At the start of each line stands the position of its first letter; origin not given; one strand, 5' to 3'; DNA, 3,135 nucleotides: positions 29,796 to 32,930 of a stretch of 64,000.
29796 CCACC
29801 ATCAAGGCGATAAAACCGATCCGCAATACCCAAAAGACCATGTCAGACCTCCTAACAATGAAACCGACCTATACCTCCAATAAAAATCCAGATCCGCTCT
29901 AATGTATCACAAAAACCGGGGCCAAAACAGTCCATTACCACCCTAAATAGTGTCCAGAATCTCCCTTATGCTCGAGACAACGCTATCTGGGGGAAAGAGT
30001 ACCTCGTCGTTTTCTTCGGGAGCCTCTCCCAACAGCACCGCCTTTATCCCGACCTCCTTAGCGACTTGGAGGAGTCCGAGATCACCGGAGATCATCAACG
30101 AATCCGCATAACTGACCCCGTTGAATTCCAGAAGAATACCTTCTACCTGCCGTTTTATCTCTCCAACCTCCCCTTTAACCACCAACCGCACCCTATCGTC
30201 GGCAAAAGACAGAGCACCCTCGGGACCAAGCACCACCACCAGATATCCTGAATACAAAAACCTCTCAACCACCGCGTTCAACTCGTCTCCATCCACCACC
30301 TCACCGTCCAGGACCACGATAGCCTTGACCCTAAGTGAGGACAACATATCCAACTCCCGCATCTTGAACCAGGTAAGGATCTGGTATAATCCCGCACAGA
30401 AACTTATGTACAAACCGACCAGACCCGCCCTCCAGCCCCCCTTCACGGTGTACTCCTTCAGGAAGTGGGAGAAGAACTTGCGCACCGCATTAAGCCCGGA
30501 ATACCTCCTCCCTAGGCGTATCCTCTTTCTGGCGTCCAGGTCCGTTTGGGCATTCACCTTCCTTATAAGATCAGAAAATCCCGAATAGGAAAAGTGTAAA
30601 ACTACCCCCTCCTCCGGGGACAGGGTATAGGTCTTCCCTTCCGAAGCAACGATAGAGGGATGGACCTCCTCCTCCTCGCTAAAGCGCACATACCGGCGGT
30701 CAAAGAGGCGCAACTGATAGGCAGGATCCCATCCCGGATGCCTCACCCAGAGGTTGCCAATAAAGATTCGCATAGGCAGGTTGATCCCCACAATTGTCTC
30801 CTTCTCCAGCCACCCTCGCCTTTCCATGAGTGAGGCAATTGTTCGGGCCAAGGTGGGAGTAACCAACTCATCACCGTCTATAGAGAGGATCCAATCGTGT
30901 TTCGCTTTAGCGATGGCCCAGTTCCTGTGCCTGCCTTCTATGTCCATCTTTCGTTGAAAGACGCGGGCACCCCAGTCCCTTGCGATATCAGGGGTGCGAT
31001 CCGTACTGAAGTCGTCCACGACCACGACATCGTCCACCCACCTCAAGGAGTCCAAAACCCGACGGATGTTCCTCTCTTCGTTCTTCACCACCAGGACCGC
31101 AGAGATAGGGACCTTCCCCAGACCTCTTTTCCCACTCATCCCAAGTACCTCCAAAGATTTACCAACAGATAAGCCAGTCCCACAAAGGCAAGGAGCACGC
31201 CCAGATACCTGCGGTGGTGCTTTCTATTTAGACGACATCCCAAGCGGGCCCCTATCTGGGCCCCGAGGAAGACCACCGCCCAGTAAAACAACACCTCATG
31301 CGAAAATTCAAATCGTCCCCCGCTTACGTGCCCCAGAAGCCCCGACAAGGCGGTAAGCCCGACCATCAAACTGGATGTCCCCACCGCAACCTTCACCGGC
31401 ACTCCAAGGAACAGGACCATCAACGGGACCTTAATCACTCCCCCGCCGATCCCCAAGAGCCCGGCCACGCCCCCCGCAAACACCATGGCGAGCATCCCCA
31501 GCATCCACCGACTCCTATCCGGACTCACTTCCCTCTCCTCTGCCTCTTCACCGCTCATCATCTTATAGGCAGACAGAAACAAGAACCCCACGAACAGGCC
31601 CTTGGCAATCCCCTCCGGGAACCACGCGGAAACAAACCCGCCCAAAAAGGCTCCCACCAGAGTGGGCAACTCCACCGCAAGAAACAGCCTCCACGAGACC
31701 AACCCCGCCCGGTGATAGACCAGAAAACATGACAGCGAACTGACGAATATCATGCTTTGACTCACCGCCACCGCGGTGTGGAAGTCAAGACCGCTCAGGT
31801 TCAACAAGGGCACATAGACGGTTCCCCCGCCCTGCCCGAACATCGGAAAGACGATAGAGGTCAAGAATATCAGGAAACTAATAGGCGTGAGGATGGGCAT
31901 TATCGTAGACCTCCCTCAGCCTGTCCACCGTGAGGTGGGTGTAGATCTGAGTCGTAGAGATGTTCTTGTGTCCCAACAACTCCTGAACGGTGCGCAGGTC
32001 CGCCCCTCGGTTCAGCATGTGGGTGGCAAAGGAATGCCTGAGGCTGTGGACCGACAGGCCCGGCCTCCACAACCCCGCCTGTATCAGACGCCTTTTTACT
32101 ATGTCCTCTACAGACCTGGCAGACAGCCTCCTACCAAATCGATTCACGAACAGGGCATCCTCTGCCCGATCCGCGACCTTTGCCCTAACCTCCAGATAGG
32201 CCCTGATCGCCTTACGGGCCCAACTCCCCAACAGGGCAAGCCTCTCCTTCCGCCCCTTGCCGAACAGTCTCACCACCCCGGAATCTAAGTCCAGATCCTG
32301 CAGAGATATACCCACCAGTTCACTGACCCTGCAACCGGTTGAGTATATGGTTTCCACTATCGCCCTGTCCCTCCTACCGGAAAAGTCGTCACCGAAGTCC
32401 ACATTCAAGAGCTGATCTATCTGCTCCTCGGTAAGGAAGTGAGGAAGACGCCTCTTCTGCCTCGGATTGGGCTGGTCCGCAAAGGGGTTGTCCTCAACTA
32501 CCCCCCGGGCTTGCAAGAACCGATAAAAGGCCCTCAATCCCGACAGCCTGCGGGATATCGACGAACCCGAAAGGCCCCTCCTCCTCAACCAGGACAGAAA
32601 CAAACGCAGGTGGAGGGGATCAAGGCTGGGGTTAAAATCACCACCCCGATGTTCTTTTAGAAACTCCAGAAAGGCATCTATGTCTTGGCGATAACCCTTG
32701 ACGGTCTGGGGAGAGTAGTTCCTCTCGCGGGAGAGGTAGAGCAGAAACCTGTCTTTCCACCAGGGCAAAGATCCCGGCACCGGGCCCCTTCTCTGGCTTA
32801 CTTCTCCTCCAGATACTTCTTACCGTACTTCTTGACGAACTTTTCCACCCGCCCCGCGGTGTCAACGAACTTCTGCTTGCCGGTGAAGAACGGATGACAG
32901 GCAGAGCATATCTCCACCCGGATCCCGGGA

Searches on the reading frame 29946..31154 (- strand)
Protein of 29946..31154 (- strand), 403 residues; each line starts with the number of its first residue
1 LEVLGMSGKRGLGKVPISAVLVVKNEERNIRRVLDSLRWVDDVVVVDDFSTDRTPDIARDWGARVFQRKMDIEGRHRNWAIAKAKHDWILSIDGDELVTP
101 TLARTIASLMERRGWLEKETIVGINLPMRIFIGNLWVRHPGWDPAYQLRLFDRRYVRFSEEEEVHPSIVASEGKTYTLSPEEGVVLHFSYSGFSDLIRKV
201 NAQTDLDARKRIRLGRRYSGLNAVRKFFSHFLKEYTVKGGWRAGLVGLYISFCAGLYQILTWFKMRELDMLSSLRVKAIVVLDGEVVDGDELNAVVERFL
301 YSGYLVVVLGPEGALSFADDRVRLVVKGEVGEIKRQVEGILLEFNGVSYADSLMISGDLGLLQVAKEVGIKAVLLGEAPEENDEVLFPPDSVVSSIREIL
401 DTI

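Call 33: search_protein_families(library=ncbifam, proteins=[window:29946-31154:-], max_evalue=0.0001)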
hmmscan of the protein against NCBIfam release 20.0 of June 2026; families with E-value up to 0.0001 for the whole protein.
window:29946-31154:- (403 aa): 5 families
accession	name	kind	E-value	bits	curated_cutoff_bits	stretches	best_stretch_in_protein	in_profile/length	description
TIGR04182.1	glyco_TIGR04182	equivalog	2.2e-09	37.1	325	1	21-105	6-92/293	S-layer glycoprotein N-glycosyltransferase AglJ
TIGR04283.1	glyco_like_mftF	equivalog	5.4e-09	36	182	1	17-112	1-99/221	TIGR04283 family arsenosugar biosynthesis glycosyltransferase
TIGR04195.1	S_glycosyl_SunS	equivalog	9.4e-08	31.3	350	1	17-97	59-143/421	SunS family peptide S-glycosyltransferase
NF010496.0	PRK13915.1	equivalog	3e-07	29.8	262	1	15-70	31-93/307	glucosyl-3-phosphoglycerate synthase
NF041391.1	DPhHxTase_Halo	equivalog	4.3e-07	29.1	375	1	25-96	5-79/213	dolichyl-phosphate hexose transferase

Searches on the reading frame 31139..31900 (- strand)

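Call 33: search_protein_families(library=ncbifam, proteins=[window:31139-31900:-], max_evalue=0.0001)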
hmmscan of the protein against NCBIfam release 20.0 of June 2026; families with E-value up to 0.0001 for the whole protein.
window:31139-31900:- (254 aa): 1 family
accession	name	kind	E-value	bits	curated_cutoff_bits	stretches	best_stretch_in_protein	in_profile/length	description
NF040961.1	MamO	equivalog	1.3e-11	43.6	800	1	141-233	537-632/648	magnetosome protein MamO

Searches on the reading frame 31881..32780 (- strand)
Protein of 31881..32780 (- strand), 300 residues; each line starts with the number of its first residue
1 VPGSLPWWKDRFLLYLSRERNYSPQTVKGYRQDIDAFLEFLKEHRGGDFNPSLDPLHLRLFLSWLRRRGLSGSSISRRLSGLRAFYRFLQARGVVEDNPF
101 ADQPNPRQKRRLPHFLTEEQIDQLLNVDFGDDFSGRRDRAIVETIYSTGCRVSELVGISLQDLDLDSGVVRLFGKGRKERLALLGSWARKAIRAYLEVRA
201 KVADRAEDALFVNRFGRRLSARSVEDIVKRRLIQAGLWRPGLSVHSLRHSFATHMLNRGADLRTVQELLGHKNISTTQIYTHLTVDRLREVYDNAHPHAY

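Call 33: search_protein_families(library=ncbifam, proteins=[window:31881-32780:-], max_evalue=0.0001)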
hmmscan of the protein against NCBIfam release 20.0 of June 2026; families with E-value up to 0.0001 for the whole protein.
window:31881-32780:- (300 aa): 11 families
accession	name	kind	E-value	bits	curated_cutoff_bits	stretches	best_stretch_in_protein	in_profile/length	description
TIGR02224.1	recomb_XerC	equivalog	1.3e-100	336.6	335.15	1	11-299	2-293/295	tyrosine recombinase XerC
TIGR02225.1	recomb_XerD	equivalog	5.3e-92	308.2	329.6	1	11-299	2-290/290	site-specific tyrosine recombinase XerD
NF001399.0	PRK00283.1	subfamily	2.2e-88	296.4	279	1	10-299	10-299/300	tyrosine recombinase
NF040815.2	recomb_XerA_Arch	equivalog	1.3e-67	228.1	220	1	11-292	2-263/263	site-specific tyrosine recombinase/integron integrase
NF002331.0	PRK01287.1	subfamily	2.1e-54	184.9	371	1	11-297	32-326/365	site-specific tyrosine recombinase XerC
NF003462.0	PRK05084.1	equivalog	1.4e-37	129.3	267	1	136-295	195-356/360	tyrosine recombinase XerS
TIGR02249.1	integrase_gron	subfamily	2.3e-35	122.5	265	2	219-284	237-301/315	integron integrase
NF011946.0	PRK15417.1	equivalog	1.2e-27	97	435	2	224-284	257-316/337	integron integrase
NF007371.0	PRK09871.1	subfamily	9.2e-20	71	222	1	115-293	6-184/198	tyrosine-type DNA invertase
NF007370.0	PRK09870.1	subfamily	2.5e-18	66.4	221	1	113-296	10-192/200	tyrosine-type DNA invertase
NF040693.1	recomb_GmtY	equivalog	1.1e-07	31.4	340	1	240-290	389-439/441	gamma-mobile-trio recombinase GmtY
